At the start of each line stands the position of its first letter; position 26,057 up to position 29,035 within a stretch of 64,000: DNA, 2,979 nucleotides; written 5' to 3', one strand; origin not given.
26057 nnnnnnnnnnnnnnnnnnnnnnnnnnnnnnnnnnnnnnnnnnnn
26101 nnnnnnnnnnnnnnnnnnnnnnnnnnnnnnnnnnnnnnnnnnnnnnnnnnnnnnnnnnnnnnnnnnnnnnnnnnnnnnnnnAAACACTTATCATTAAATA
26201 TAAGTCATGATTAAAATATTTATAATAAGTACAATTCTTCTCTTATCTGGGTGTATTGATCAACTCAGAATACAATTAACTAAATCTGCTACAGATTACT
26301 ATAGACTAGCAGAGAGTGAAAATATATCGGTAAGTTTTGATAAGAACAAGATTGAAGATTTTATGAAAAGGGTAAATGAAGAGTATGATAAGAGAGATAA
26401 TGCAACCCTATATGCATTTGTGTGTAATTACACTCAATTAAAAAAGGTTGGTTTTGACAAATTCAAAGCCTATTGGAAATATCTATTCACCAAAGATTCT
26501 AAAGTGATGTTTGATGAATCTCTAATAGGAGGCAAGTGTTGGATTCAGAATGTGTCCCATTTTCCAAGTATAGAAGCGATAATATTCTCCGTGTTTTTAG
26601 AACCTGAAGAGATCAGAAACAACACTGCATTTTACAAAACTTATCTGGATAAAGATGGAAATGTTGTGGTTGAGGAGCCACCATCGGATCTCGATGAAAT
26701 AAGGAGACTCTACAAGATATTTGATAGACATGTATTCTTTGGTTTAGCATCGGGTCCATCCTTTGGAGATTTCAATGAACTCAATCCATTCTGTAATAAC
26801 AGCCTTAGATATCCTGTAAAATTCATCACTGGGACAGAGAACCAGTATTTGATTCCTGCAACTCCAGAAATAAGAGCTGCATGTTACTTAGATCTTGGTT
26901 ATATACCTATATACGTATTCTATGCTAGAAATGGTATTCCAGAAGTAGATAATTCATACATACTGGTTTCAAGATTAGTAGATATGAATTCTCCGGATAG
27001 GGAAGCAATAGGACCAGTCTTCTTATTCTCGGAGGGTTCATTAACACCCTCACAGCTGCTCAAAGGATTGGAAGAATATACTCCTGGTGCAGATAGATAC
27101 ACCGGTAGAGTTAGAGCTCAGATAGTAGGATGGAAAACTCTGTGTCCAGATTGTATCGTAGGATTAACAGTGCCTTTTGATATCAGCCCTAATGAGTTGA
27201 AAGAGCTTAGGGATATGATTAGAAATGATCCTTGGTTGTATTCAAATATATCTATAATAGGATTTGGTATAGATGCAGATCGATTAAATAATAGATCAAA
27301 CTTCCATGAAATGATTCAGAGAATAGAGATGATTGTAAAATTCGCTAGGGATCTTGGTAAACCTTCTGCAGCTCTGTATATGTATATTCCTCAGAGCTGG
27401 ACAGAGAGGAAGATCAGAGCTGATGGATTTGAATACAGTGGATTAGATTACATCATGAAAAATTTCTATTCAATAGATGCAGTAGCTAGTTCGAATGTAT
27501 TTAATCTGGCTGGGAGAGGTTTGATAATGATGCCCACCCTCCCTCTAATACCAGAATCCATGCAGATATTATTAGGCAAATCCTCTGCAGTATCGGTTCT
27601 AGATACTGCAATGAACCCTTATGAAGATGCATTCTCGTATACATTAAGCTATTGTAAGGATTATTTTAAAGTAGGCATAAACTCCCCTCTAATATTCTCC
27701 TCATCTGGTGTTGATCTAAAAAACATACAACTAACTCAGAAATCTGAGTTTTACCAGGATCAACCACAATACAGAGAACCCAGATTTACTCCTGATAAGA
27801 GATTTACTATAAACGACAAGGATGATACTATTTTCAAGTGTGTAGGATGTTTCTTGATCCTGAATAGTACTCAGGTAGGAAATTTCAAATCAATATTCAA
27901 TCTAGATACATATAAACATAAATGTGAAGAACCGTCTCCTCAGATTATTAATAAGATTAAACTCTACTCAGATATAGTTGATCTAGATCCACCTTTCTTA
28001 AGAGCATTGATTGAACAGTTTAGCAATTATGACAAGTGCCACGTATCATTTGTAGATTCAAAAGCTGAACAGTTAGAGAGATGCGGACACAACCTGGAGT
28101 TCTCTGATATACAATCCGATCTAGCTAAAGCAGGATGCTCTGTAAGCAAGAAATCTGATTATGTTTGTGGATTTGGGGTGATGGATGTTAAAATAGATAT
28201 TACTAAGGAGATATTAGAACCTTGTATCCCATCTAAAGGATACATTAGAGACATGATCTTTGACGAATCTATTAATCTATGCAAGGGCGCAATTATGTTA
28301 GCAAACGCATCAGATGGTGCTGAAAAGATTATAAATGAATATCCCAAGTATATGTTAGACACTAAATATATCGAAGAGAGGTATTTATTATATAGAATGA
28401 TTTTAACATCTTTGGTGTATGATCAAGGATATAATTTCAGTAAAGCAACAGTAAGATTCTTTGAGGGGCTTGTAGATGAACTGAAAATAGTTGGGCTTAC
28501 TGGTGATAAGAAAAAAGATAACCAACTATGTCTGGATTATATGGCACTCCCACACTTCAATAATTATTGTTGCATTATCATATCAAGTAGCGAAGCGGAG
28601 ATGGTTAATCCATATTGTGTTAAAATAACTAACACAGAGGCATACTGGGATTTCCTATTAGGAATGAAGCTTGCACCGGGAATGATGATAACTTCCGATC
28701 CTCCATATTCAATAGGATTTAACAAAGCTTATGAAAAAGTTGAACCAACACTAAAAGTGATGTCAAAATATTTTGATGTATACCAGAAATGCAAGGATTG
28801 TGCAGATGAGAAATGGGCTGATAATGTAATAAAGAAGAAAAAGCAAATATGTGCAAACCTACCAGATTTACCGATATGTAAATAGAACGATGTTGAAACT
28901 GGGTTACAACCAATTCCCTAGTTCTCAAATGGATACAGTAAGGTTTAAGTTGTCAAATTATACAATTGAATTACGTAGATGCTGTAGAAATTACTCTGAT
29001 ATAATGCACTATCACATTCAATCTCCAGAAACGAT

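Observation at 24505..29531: Divergent cluster: wHTH/long coiled-coil protein + 892-aa Cys-rich lipoprotein + cupin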

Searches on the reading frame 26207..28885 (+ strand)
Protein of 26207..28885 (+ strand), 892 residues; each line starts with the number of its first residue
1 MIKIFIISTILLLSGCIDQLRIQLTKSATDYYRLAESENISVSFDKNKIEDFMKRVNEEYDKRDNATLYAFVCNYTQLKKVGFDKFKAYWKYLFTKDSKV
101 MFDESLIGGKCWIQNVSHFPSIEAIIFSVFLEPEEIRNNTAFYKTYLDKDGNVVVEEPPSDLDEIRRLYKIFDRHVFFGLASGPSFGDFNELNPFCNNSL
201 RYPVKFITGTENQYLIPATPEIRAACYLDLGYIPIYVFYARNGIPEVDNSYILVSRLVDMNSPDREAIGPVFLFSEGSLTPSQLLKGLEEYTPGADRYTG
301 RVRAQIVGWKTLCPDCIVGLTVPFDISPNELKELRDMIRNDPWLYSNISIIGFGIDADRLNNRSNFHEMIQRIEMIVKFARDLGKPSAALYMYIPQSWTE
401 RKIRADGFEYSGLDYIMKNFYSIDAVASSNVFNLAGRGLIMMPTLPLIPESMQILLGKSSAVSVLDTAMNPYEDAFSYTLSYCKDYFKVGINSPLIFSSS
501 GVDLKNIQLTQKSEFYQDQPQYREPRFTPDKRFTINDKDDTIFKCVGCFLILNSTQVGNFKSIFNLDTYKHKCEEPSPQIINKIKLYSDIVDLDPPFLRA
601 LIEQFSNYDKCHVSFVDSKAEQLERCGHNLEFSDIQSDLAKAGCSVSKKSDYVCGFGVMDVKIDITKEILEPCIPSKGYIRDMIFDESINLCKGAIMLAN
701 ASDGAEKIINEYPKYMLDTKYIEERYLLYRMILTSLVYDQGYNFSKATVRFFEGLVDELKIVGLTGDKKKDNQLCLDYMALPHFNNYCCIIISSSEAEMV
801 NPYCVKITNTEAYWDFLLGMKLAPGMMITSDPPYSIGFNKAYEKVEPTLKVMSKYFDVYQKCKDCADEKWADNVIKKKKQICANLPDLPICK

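Call 3: search_protein_families(library=pfam, proteins=[window:26207-28885:+], max_evalue=1)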
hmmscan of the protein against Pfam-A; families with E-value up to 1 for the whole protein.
window:26207-28885:+ (892 aa): 0 families

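Call 4: search_protein_families(library=ncbifam, proteins=[window:26207-28885:+], max_evalue=1)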
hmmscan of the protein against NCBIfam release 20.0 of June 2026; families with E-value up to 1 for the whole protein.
window:26207-28885:+ (892 aa): 0 families

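Call 5: find_homologous_proteins(query=window:26207-28885:+)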
Query window:26207-28885:+ (892 aa): 7 proteins with E <= 0.001 among 8000 candidates.
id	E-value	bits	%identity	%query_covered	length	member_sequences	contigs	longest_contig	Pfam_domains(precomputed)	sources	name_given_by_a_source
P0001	0.0e+0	2047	98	100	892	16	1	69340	-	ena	-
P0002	0.0e+0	1291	62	99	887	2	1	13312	-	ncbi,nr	ncbi:MAG: hypothetical protein NZ908_02140 [Candidatus Micrarchaeota archaeon]|nr:hypothetical prote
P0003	0.0e+0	1275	62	99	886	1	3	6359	-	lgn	-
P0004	0.0e+0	1154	56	100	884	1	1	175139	-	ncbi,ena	-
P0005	0.0e+0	1146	56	99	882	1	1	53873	-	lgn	-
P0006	0.0e+0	1128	54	99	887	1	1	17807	-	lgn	-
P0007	3.5e-131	457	33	100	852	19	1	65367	-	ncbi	-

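Call 6: find_encoding_contigs(protein=P0007, flank=8000, max_places=3)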
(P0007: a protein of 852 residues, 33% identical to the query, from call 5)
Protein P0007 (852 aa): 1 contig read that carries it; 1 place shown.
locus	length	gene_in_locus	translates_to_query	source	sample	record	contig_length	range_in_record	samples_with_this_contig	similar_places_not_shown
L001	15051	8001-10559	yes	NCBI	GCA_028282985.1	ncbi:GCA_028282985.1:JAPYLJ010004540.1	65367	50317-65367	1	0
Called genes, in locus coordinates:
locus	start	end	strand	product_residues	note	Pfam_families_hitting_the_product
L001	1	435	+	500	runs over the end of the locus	-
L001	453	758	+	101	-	PF11127:YgaP-like_TM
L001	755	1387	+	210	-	PF09754:PAC2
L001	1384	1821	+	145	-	PF13428:TPR_14 (faint), PF07719:TPR_2 (faint)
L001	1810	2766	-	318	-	PF21238:Pus10_C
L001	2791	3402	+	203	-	-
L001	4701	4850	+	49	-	-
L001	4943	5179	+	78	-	-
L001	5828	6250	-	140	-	-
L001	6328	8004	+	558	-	-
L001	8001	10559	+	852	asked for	-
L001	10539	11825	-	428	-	PF00587:tRNA-synt_2b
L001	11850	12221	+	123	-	-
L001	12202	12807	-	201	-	PF01940:DUF92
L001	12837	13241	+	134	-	PF13840:ACT_7 (faint), PF22468:ACT_9 (faint)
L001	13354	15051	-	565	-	?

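Call 7: find_encoding_contigs(protein=P0004, flank=8000, max_places=3)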
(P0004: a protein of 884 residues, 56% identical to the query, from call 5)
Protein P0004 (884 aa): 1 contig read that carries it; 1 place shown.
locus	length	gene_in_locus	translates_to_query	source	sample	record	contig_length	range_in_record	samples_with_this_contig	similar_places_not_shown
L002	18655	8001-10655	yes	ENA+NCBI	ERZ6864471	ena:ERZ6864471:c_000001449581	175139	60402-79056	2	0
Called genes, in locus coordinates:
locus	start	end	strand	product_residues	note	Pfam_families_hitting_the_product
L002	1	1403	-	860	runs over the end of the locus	PF04997:RNA_pol_Rpb1_1, PF00623:RNA_pol_Rpb1_2, PF04983:RNA_pol_Rpb1_3, PF05000:RNA_pol_Rpb1_4, PF04998:RNA_pol_Rpb1_5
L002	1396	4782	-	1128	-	PF04563:RNA_pol_Rpb2_1, PF04561:RNA_pol_Rpb2_2, PF04565:RNA_pol_Rpb2_3, PF04566:RNA_pol_Rpb2_4, PF04567:RNA_pol_Rpb2_5, PF00562:RNA_pol_Rpb2_6, PF04560:RNA_pol_Rpb2_7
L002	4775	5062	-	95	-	PF01191:RNA_pol_Rpb5_C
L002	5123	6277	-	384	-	PF02812:ELFV_dehydrog_N, PF00208:ELFV_dehydrog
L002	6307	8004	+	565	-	-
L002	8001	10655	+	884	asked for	-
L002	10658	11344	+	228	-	-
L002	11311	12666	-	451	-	PF00587:tRNA-synt_2b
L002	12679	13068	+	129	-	-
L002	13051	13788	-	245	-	PF01940:DUF92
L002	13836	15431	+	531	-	PF13230:GATase_4 (weak), PF13522:GATase_6, PF01380:SIS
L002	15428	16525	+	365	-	PF13439:Glyco_transf_4, PF20706:GT4-conflict, PF00534:Glycos_transf_1, PF13692:Glyco_trans_1_4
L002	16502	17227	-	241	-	PF00491:Arginase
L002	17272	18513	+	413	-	PF00890:FAD_binding_2 (faint), PF01266:DAO (weak), PF01494:FAD_binding_3, PF04820:Trp_halogenase (faint), PF07992:Pyr_redox_2 (weak), PF12831:FAD_oxidored (faint), PF22578:GGR_cat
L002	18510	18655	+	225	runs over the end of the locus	PF01798:Nop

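Call 16: search_solved_structures(query=A1, max_evalue=10, show_alignments=2)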
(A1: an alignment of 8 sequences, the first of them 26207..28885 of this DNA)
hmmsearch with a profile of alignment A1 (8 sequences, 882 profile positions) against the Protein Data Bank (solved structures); distinct sequences matched with E-value up to 10: 0.

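Call 21: find_related_loci(query=A1, collection=genome_contigs, flank=6000)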
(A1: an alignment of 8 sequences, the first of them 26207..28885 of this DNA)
Query A1 (892 aa) in genome_contigs; peptide patterns used: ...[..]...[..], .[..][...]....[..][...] (x = any residue, [..] = any of these).
78 stretches matched a pattern; 5 encode a relative of the query (tblastn E <= 1e-3); 5 distinct loci.
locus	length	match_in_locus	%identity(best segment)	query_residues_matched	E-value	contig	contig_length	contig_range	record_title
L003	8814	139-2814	98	1-892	0e+0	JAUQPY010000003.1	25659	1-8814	MAG: Candidatus Micrarchaeota archaeon isolate JZ-3.bins.121.201705 NODE_2755_length_25659_cov_2.74503, whole genome sho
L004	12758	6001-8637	62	6-892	0e+0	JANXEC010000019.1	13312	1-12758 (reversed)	MAG: Candidatus Micrarchaeota archaeon isolate SKYB44 NODE_19_length_13312_cov_3.740234, whole genome shotgun sequence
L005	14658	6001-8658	56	3-892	0e+0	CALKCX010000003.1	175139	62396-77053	MAG: uncultured Candidatus Micrarchaeota archaeon isolate S1_Bin_METABAT__336_1 genome assembly, contig: c_000001449581,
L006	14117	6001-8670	30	5-887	5e-115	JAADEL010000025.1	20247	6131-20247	MAG: Candidatus Micrarchaeota archaeon isolate L_MetaBat.210 contig-127_2378, whole genome shotgun sequence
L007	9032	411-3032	30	2-881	1e-123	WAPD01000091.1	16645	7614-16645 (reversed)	MAG: Candidatus Micrarchaeota archaeon isolate S143_144_esom k151_455316, whole genome shotgun sequence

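Call 23: predict_structure(alignment_id=A1)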
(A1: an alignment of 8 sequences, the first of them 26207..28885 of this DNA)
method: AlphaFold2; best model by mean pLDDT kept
length: 892 residues; sequences in the alignment: 8
mean_pLDDT: 48.0   pTM: 0.34
mean pLDDT of the five models: 48.0, 46.0, 42.0, 41.2, 37.9
residues with pLDDT >= 90: 44; 70-90: 130; 50-70: 143; < 50: 575
segments of 3 or more residues with pLDDT < 50: 1-131, 145-153, 168-278, 311-317, 394-611, 621-629, 646-656, 658-685, 857-878, 884-892
pLDDT, mean of each block of 10 residues (from residue 1): 34 29 33 30 30 33 36 37 35 32 35 45 44 57 47 48 51 29 24 25 24 25 23 26 28 27 34 44 77 56 53 50 80 88 74 64 64 79 64 47 34 46 38 44 34 28 28 37 33 23 22 26 32 40 35 34 31 31 29 33 39 51 47 54 48 44 39 42 48 52 75 72 62 71 85 93 87 90 93 86 89 89 87 79 72 49 37 42 39 37
secondary structure, 60 per line:
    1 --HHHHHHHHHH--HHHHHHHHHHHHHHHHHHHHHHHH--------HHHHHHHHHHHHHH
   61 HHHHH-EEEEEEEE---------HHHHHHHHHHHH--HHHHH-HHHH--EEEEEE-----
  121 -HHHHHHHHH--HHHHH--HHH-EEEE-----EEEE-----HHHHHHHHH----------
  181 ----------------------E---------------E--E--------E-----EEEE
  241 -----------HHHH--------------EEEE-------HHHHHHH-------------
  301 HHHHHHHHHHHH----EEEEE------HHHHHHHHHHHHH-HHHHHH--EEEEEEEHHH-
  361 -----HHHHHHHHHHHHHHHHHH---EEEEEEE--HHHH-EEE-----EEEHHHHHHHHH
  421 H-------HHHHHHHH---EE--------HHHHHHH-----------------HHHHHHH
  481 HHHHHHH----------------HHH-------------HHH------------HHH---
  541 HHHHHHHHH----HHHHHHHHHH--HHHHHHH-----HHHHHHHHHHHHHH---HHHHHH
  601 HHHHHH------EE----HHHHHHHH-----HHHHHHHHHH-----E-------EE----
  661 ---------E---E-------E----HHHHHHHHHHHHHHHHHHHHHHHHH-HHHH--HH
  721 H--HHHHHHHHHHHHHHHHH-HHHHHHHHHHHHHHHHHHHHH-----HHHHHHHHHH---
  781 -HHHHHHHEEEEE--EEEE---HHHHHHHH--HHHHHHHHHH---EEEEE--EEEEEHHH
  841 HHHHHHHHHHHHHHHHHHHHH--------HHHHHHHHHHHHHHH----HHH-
elements in order (helices of 4 or more, strands of 3 or more residues): H3-12 H15-38 H47-65 E67-74 H84-95 H98-102 H104-107 E110-115 H122-130 H133-137 E144-147 E153-156 H162-170 E237-240 H252-255 E270-273 H281-287 H301-312 E317-321 H328-340 H342-347 E350-356 H366-383 E387-393 H396-399 E401-403 E409-411 H412-421 H429-436 H450-456 H474-487 H541-549 H554-563 H566-572 H578-591 H595-606 H619-626 H632-641 H687-711 H713-716 H724-740 H742-762 H768-777 H782-788 E789-793 E796-799 H803-810 H813-822 E826-830 E833-837 H838-861 H870-884

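Call 24: search_protein_representatives(alignment_id=A1)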
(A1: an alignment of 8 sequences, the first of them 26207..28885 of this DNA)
Query: 8 sequences, 882 profile positions. Proteins with E-value up to 0.001 (for the whole library): 134; up to 1e-10: 50; up to 1e-30: 4. The best 134 are listed.
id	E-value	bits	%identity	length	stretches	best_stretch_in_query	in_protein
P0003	0.0e+00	1607.7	-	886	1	2-882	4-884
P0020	2.3e-164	565.3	-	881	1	3-875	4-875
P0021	4.5e-46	173.9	-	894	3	174-598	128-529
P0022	3.1e-43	164.5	-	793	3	176-651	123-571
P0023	3.8e-23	98.1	-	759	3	176-546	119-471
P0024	6.4e-20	87.4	-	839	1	161-615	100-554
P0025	5.0e-19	84.4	-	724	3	172-360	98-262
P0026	1.2e-18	83.2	-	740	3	176-546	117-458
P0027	2.6e-18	82.1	-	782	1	144-653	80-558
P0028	2.8e-18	82.0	-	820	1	175-607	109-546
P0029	3.8e-17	78.2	-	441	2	429-691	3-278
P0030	4.9e-17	77.8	-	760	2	173-390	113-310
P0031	5.2e-17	77.8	-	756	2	163-611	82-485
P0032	9.6e-17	76.9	-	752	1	178-796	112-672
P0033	1.4e-16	76.3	-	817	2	151-549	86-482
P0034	2.1e-16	75.8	-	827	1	139-613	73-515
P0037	6.0e-16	74.2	-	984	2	181-392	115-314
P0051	1.2e-13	66.6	-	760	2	174-615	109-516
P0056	9.2e-13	63.7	-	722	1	175-612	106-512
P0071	4.1e-10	55.0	-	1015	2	181-391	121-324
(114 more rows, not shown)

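Call 27: search_protein_families(library=pfam, alignment_id=A2, max_evalue=0.01)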
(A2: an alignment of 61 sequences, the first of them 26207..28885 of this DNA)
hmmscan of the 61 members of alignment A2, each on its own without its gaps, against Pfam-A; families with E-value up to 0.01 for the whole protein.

A. member 1, window:26207-28885:+ (892 aa): 0 families

B. families by the number of members that match (of 61 scanned): 4 families
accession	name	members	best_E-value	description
PF01464.25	SLT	13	7.7e-09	Transglycosylase SLT domain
PF01551.29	Peptidase_M23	4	5.6e-18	Peptidase family M23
PF00205.28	TPP_enzyme_M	1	0.00043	Thiamine pyrophosphate enzyme, central domain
PF25268.1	DUF7866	1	0.0097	Domain of unknown function (DUF7866)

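Call 29: list_cluster_members(proteins=[P0020, P0021, P0022, P0023, P0024, P0025, P0027, P0028, P0031, P0037])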
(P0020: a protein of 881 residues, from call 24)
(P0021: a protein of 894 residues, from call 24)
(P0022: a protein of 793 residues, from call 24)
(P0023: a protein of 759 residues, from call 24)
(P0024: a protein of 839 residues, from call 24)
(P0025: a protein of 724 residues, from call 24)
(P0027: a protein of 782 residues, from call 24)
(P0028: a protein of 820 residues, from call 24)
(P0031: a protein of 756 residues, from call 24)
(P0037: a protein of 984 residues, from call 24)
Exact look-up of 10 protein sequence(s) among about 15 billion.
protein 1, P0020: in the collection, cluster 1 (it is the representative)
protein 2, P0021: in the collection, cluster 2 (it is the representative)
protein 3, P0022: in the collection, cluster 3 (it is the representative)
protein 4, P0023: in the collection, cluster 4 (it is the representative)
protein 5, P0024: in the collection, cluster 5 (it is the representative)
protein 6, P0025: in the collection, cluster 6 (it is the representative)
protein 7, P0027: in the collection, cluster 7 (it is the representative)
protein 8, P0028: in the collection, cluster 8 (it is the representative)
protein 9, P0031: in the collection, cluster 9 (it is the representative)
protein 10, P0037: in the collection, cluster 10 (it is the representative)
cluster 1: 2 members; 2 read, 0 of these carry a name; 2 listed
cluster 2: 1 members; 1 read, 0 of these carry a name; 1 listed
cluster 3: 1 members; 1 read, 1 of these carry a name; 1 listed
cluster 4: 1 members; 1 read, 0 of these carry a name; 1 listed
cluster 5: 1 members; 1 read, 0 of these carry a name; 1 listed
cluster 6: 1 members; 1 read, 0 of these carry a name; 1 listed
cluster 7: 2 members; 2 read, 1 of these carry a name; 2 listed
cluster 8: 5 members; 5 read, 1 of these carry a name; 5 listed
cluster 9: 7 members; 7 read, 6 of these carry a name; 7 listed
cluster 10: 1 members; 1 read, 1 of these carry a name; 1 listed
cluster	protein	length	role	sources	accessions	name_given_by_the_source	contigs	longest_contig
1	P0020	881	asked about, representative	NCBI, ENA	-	-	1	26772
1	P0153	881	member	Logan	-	-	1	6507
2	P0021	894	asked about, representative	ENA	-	-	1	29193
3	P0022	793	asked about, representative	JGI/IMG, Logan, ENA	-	hypothetical protein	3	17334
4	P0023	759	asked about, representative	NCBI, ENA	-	-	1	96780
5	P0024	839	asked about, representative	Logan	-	-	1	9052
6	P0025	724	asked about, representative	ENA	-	-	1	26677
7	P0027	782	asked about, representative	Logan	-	-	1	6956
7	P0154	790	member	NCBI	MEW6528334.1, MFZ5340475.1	MAG: hypothetical protein AB1391_00445 [Candidatus Micrarchaeota archaeon]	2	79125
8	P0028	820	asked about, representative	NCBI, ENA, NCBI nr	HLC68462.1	MAG TPA: hypothetical protein VJH24_01370 [Candidatus Bilamarchaeaceae archaeon] | hypothetical protein [Candidatus Bilamarchaeaceae archaeon]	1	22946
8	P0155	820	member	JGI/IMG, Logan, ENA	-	-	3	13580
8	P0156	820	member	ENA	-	-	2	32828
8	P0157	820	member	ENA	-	-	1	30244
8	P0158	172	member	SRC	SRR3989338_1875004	-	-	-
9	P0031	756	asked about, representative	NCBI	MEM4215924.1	MAG: hypothetical protein QXD51_02470 [Candidatus Anstonellales archaeon]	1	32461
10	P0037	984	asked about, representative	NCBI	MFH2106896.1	MAG: hypothetical protein ABII22_06570 [Candidatus Micrarchaeota archaeon]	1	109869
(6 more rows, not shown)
